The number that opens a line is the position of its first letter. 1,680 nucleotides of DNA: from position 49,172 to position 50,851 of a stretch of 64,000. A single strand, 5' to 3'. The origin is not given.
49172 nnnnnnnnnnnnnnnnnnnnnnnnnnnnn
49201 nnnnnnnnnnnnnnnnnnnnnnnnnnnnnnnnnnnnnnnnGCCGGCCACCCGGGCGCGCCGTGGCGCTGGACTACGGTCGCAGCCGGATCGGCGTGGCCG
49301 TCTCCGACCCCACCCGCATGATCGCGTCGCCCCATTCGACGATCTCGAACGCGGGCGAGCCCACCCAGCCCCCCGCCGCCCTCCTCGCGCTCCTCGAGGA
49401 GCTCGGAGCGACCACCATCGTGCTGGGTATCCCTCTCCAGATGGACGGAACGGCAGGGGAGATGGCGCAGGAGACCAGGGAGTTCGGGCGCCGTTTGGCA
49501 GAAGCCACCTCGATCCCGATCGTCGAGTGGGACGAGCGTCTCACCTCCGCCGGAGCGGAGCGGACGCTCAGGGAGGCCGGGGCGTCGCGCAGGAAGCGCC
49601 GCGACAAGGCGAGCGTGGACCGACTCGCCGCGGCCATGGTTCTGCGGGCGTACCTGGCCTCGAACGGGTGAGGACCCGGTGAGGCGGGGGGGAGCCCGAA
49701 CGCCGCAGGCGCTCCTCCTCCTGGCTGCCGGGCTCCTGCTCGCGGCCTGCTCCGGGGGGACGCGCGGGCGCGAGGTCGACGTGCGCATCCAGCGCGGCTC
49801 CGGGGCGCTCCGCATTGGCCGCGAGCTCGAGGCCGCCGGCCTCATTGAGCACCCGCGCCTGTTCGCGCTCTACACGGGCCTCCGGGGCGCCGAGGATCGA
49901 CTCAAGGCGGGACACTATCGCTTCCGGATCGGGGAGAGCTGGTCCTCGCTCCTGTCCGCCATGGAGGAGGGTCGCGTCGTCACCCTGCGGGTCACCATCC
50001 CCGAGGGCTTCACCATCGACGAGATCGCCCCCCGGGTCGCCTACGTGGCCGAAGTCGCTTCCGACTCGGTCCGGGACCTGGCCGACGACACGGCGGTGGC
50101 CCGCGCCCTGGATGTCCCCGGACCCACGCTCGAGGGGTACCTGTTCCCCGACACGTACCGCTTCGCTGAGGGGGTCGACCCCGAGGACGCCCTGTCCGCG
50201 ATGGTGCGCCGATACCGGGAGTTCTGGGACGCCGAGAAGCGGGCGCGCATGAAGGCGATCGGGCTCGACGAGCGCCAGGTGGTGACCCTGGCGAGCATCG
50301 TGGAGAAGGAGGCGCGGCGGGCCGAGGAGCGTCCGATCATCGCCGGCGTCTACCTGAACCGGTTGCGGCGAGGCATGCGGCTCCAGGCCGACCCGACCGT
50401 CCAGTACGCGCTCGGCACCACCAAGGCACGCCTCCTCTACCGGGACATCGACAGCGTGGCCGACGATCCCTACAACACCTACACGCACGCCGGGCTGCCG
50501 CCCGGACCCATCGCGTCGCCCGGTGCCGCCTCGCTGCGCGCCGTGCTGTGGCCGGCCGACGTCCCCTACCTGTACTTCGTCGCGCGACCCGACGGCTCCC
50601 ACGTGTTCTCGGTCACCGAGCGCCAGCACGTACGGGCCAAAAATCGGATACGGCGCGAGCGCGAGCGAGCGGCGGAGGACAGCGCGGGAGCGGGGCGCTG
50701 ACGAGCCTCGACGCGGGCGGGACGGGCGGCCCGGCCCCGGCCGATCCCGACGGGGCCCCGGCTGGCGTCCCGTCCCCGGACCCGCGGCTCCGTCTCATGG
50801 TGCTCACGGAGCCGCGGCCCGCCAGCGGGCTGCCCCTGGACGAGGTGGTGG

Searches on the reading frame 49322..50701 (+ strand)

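Call 23: search_protein_families(library=pfam, proteins=[window:49322-50701:+], max_evalue=0.001)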
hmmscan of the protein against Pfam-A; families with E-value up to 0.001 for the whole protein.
window:49322-50701:+ (459 aa): 1 family
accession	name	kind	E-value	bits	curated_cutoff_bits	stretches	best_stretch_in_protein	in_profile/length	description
PF02618.21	YceG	-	1e-85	288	32.4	1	154-441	1-274/275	YceG-like family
